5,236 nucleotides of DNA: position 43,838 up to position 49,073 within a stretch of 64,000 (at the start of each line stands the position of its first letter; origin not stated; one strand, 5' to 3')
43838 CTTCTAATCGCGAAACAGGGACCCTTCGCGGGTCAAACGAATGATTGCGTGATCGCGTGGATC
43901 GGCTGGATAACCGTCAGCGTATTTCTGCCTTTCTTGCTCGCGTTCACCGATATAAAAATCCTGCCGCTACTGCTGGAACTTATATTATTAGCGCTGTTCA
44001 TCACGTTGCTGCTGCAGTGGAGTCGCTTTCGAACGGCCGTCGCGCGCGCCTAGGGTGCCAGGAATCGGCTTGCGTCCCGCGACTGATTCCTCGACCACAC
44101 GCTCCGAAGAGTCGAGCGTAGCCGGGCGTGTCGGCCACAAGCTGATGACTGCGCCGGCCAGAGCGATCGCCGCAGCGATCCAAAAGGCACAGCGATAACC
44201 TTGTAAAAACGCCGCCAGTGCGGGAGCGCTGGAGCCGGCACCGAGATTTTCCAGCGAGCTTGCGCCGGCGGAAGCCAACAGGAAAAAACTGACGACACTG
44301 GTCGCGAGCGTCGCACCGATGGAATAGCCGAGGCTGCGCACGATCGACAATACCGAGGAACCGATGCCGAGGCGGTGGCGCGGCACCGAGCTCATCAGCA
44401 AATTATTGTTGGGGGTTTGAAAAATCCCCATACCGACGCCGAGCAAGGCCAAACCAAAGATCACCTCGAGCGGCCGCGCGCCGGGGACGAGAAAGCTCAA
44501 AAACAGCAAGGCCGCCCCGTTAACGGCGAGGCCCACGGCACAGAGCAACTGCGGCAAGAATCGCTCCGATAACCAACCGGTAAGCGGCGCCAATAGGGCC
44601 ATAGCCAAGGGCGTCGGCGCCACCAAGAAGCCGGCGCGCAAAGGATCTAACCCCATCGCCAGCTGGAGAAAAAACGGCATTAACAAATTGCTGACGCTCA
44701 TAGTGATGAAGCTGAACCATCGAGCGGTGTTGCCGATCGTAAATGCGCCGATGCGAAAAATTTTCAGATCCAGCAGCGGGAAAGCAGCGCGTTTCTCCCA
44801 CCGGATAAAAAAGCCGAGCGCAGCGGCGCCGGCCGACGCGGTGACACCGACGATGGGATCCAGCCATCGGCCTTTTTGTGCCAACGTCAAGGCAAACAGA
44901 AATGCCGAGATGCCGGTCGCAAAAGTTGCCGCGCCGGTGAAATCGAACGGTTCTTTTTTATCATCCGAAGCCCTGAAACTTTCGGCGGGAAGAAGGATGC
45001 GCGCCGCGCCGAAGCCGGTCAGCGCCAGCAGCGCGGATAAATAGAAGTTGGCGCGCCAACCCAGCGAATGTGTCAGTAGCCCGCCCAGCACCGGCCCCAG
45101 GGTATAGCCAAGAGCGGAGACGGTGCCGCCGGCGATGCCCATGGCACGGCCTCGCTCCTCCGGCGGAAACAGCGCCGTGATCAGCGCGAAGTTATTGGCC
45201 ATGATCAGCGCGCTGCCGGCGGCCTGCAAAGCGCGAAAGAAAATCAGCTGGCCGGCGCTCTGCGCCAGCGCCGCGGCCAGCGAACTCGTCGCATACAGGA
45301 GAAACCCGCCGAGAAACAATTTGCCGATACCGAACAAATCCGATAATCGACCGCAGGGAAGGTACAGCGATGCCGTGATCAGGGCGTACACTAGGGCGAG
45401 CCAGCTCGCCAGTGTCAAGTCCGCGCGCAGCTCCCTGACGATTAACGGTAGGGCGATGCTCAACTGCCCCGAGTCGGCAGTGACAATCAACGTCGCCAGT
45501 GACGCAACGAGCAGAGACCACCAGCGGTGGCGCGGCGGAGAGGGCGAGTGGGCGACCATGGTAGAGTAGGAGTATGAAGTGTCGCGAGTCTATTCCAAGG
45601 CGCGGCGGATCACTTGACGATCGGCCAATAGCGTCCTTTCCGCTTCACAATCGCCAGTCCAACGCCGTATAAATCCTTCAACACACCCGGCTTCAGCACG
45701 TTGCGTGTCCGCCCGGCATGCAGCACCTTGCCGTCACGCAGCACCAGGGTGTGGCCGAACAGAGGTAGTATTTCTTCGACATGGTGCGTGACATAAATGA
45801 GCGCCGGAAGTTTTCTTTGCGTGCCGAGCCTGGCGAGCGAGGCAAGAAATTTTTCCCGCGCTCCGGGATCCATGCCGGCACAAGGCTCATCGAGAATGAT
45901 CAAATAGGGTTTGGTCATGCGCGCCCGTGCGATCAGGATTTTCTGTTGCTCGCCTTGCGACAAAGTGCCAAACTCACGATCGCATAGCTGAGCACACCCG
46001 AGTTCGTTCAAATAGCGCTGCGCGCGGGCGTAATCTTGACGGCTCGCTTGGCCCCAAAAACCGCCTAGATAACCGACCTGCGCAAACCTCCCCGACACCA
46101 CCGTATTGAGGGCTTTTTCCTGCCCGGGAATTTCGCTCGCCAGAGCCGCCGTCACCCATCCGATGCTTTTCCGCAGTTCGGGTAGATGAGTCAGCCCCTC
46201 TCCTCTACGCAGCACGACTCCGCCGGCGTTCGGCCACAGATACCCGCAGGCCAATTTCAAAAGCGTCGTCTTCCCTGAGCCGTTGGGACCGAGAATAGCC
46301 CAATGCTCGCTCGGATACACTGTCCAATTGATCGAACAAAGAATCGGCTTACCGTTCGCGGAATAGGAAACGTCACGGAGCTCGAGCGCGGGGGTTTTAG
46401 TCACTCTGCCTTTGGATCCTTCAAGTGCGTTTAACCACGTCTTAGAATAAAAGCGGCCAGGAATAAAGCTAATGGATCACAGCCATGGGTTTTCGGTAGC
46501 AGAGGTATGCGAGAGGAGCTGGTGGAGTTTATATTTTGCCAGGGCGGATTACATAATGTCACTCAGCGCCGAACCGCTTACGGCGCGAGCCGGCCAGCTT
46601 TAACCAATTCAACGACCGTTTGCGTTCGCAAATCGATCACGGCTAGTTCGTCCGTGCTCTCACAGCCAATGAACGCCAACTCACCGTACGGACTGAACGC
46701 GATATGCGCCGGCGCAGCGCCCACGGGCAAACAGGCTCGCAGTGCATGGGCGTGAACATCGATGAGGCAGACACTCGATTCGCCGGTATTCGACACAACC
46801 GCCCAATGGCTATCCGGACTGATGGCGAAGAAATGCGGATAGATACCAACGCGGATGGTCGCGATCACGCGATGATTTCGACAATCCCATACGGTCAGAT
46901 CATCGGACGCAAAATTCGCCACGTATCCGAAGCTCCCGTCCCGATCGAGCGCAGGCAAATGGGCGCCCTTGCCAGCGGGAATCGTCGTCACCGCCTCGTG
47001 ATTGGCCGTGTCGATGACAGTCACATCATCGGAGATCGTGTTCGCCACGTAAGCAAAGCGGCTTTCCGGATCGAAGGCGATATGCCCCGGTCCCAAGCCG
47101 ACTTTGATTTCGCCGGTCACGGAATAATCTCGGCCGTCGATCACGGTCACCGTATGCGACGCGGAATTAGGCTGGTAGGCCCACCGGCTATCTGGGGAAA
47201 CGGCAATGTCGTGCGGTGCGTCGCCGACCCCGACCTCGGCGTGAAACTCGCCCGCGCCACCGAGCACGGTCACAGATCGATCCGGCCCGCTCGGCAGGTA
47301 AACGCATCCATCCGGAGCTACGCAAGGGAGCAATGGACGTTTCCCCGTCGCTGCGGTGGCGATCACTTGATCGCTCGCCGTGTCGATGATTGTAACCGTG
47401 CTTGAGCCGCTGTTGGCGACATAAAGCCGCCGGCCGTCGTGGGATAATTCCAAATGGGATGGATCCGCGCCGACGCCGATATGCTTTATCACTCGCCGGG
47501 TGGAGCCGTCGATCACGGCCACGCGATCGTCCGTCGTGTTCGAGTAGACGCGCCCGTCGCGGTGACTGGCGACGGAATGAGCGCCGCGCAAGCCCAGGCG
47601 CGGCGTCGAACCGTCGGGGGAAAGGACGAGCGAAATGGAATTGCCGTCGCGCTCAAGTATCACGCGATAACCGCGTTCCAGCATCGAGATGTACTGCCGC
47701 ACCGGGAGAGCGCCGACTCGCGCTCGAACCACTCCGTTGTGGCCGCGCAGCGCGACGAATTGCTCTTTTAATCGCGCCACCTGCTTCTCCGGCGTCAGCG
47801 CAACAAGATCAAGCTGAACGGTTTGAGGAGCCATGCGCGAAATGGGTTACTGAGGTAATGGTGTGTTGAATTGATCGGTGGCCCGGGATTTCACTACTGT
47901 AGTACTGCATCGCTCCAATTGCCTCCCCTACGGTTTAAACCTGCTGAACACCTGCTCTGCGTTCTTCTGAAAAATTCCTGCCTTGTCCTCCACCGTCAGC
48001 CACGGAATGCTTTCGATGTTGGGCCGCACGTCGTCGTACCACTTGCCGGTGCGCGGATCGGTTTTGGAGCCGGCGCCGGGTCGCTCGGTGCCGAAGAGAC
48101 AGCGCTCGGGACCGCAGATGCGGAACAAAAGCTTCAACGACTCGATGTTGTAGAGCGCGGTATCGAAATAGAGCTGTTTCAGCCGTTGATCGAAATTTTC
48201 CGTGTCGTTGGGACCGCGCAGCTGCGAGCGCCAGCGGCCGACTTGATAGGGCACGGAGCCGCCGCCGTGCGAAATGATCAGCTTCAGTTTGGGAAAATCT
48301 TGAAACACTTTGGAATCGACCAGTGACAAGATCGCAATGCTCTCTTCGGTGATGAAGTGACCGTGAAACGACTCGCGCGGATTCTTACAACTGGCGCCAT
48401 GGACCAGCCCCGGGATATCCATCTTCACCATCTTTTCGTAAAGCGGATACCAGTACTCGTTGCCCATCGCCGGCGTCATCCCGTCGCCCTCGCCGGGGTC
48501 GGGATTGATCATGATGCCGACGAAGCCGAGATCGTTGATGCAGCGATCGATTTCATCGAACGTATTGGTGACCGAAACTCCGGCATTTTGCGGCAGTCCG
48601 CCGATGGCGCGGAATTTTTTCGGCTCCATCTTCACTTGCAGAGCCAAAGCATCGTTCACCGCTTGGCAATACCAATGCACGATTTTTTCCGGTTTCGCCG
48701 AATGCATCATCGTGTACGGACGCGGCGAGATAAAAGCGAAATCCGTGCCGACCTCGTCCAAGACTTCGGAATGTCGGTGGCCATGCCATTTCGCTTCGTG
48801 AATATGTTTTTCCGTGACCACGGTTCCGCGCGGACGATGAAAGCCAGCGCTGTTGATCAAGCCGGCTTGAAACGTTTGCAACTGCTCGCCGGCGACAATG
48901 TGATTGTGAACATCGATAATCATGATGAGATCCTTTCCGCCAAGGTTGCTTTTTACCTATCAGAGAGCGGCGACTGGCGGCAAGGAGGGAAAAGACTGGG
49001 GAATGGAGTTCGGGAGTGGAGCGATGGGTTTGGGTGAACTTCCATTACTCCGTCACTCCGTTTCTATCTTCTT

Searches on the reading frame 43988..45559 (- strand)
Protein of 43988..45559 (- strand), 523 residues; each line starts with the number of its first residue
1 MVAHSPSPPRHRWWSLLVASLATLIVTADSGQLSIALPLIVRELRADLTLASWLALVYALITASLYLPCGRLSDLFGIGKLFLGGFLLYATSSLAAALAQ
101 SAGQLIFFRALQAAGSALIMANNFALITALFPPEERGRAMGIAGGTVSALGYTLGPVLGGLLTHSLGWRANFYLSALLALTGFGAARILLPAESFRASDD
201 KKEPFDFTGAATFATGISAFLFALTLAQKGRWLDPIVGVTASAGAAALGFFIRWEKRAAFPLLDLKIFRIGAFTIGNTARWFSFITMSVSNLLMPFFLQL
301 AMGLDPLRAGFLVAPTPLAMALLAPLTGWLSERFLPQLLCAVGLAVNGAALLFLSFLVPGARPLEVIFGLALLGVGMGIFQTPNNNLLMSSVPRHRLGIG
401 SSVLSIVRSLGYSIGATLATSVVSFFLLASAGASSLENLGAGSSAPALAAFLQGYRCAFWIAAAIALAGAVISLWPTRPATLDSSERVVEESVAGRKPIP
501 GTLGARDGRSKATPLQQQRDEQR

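Call 20: search_protein_families(library=pfam, max_evalue=0.00001, proteins=[window:43988-45559:-])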
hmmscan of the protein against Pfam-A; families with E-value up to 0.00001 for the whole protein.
window:43988-45559:- (523 aa): 1 family
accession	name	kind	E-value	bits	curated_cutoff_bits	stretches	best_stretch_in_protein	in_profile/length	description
PF07690.21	MFS_1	-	2.8e-54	184.8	33.4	1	20-416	2-347/347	Major Facilitator Superfamily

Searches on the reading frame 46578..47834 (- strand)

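Call 20: search_protein_families(library=pfam, max_evalue=0.00001, proteins=[window:46578-47834:-])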
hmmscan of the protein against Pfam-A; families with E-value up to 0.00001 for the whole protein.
window:46578-47834:- (418 aa): 5 families
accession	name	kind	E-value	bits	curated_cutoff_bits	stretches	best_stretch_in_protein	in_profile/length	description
PF21783.3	YNCE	-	8.8e-21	75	27.1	1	261-415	42-198/339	YNCE-like beta-propeller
PF10282.15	Lactonase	-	9.9e-20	71.5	21.7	1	206-361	144-321/344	Lactonase, 7-bladed beta-propeller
PF25174.1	Beta-prop_THOC3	-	3e-15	56.4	305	1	205-382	89-264/272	THOC3 beta-propeller domain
PF02239.22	Cytochrom_D1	-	4.8e-14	52.1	25.5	0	215-322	235-349/368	Cytochrome D1 heme domain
PF23414.1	Beta-prop_EML_2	-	7.7e-07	29.2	90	0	312-392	21-101/266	Echinoderm microtubule-associated protein second beta-propeller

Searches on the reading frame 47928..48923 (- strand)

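Call 20: search_protein_families(library=pfam, max_evalue=0.00001, proteins=[window:47928-48923:-])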
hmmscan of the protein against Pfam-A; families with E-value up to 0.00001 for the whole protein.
window:47928-48923:- (331 aa): 1 family
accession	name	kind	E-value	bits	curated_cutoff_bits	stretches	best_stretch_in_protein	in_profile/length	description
PF04909.20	Amidohydro_2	-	5.8e-39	135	26.4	1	3-326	1-287/289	Amidohydrolase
